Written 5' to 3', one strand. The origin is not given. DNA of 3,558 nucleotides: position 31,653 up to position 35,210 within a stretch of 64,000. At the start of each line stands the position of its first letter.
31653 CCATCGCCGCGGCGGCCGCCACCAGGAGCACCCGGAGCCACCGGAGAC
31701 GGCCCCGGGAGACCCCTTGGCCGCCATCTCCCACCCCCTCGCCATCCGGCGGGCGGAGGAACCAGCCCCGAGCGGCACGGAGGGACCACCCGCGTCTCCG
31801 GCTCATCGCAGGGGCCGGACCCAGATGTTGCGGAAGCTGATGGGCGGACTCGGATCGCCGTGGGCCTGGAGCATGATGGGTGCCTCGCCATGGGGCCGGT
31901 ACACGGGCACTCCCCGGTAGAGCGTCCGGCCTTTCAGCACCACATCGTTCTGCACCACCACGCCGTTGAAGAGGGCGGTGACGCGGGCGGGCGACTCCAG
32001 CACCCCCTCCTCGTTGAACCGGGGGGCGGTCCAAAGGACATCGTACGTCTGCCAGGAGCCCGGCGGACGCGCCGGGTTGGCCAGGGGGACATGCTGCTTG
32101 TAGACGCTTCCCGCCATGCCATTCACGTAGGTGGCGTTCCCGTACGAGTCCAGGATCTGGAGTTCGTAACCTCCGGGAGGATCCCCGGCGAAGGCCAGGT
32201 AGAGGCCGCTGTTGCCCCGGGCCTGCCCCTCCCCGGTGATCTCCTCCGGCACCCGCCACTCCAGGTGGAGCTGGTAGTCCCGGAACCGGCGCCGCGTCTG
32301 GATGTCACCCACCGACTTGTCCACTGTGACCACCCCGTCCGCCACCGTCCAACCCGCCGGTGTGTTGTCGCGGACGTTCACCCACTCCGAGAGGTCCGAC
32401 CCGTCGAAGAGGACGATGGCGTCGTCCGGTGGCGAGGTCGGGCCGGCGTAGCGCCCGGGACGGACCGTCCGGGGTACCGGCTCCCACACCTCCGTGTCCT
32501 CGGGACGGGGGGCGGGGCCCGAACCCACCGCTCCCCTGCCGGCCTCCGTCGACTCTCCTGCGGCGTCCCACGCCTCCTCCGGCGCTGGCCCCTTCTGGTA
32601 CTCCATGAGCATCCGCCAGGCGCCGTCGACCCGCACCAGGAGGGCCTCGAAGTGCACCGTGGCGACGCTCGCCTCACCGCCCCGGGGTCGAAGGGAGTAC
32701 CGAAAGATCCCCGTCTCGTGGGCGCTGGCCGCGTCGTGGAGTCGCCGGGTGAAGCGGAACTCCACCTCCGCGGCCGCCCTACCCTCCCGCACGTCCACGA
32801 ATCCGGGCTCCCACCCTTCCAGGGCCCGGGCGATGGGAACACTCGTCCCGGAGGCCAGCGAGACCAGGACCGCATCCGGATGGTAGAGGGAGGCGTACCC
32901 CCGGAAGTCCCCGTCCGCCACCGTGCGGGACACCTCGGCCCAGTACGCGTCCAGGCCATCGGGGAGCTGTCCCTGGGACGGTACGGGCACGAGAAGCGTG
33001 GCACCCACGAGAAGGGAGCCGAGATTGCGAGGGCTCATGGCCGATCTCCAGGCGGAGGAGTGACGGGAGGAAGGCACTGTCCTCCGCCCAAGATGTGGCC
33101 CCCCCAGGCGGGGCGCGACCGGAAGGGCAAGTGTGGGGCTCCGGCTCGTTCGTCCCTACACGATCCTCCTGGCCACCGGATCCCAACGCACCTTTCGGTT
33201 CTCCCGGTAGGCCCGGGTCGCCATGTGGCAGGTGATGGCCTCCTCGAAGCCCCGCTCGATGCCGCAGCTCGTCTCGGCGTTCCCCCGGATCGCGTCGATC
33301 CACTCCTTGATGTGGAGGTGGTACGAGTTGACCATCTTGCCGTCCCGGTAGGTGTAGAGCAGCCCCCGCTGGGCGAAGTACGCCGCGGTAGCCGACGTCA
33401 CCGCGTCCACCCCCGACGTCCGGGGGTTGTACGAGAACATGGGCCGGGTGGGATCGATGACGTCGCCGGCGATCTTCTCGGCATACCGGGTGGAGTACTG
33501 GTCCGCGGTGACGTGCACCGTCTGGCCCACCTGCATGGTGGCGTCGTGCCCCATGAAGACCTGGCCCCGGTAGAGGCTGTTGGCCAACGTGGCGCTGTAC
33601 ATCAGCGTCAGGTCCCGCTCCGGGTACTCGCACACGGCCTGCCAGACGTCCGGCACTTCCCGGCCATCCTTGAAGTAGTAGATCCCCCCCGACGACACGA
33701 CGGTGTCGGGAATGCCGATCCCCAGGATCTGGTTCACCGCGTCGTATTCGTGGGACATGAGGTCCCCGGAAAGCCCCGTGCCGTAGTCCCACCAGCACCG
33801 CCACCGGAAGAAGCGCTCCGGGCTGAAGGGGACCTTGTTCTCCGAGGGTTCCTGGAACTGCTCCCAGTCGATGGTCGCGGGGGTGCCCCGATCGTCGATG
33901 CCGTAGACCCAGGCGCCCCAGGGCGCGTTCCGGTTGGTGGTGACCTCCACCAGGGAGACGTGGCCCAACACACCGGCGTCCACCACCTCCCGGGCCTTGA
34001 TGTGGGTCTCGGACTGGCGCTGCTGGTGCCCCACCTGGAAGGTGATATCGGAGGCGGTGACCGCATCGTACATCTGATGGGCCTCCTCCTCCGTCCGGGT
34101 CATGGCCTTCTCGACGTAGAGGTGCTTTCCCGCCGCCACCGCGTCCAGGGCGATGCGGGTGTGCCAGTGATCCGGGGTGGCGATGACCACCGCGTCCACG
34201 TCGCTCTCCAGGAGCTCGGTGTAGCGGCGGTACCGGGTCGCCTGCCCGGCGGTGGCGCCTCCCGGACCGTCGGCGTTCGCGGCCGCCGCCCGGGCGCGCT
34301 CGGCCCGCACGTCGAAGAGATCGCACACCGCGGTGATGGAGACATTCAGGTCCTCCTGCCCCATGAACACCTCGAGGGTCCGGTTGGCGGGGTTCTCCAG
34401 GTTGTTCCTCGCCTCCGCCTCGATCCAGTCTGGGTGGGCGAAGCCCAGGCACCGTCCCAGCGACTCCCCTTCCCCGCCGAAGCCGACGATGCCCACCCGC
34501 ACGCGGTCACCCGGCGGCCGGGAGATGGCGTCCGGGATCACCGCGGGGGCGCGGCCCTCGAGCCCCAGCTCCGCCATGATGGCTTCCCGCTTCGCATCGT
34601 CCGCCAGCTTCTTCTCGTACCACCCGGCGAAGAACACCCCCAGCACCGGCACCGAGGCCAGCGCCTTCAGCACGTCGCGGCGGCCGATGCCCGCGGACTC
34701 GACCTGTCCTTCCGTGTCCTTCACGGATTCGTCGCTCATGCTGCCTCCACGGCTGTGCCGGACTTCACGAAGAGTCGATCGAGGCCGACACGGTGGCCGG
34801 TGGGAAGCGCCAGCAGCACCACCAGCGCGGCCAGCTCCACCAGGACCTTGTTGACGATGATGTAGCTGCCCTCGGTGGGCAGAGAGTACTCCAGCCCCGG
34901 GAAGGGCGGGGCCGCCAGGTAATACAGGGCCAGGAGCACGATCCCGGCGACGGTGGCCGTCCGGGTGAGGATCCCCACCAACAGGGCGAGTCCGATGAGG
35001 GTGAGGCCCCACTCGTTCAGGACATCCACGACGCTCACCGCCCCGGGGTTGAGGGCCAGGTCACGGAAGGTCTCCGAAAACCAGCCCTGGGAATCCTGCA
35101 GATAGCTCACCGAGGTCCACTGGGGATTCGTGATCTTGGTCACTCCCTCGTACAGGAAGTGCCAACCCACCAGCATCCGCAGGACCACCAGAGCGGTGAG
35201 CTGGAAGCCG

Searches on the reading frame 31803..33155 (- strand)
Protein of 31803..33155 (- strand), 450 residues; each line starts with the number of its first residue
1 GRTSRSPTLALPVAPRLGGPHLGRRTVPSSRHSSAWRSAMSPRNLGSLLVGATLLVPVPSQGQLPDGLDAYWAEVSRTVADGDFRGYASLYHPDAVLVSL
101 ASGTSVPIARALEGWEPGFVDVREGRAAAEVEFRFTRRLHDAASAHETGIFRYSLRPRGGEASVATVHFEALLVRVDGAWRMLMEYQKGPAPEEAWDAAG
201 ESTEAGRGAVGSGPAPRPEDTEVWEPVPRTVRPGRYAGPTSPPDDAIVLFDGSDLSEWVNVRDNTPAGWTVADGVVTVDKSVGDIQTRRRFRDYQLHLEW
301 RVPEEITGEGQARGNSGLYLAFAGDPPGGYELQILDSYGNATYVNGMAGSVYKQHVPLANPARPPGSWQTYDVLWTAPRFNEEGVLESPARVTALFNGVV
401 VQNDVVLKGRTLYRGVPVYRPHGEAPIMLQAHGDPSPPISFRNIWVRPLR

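Call 65: search_protein_families(library=pfam, proteins=[window:31803-33155:-], max_evalue=0.001)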
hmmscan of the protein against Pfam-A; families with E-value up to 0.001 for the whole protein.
window:31803-33155:- (450 aa): 2 families
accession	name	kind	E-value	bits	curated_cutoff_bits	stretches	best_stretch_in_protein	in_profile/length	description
PF06439.18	3keto-disac_hyd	-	3.5e-41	141.8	26.8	1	246-447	2-187/187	3-keto-disaccharide hydrolase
PF14534.12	DUF4440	-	1.3e-06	29.2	25.2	1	71-182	4-107/107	Domain of unknown function (DUF4440)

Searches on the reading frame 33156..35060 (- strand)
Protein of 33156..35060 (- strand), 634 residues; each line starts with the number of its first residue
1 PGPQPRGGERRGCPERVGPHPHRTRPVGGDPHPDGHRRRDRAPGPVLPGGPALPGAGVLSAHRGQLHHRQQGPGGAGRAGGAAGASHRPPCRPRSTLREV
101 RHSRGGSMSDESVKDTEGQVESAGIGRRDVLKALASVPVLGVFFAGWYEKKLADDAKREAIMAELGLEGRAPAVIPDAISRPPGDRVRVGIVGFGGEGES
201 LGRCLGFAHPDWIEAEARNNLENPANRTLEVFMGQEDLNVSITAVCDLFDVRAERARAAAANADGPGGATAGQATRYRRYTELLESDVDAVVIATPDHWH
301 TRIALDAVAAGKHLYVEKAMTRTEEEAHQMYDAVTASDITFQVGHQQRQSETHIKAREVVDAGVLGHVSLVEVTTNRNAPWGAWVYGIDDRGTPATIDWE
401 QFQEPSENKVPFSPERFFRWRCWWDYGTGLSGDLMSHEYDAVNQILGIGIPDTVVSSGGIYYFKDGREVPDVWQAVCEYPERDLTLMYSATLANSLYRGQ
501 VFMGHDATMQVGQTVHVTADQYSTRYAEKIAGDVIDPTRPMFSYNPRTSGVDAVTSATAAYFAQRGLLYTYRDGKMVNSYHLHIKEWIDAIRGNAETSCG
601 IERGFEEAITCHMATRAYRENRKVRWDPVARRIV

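Call 65: search_protein_families(library=pfam, proteins=[window:33156-35060:-], max_evalue=0.001)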
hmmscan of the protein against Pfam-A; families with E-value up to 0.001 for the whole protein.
window:33156-35060:- (634 aa): 4 families
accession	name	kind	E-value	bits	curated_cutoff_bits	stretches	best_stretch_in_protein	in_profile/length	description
PF01408.29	GFO_IDH_MocA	-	3.3e-12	47.6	24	1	226-345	26-120/120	Oxidoreductase family, NAD-binding Rossmann fold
PF22725.1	GFO_IDH_MocA_C3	-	3.3e-07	30.8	27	0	416-487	31-101/124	GFO/IDH/MocA C-terminal domain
PF19051.5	GFO_IDH_MocA_C2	-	6.3e-07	29.6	23.3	1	356-447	8-102/254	Oxidoreductase family, C-terminal alpha/beta domain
PF02894.22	GFO_IDH_MocA_C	-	7.3e-07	29.6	22.9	1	409-624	30-216/218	Oxidoreductase family, C-terminal alpha/beta domain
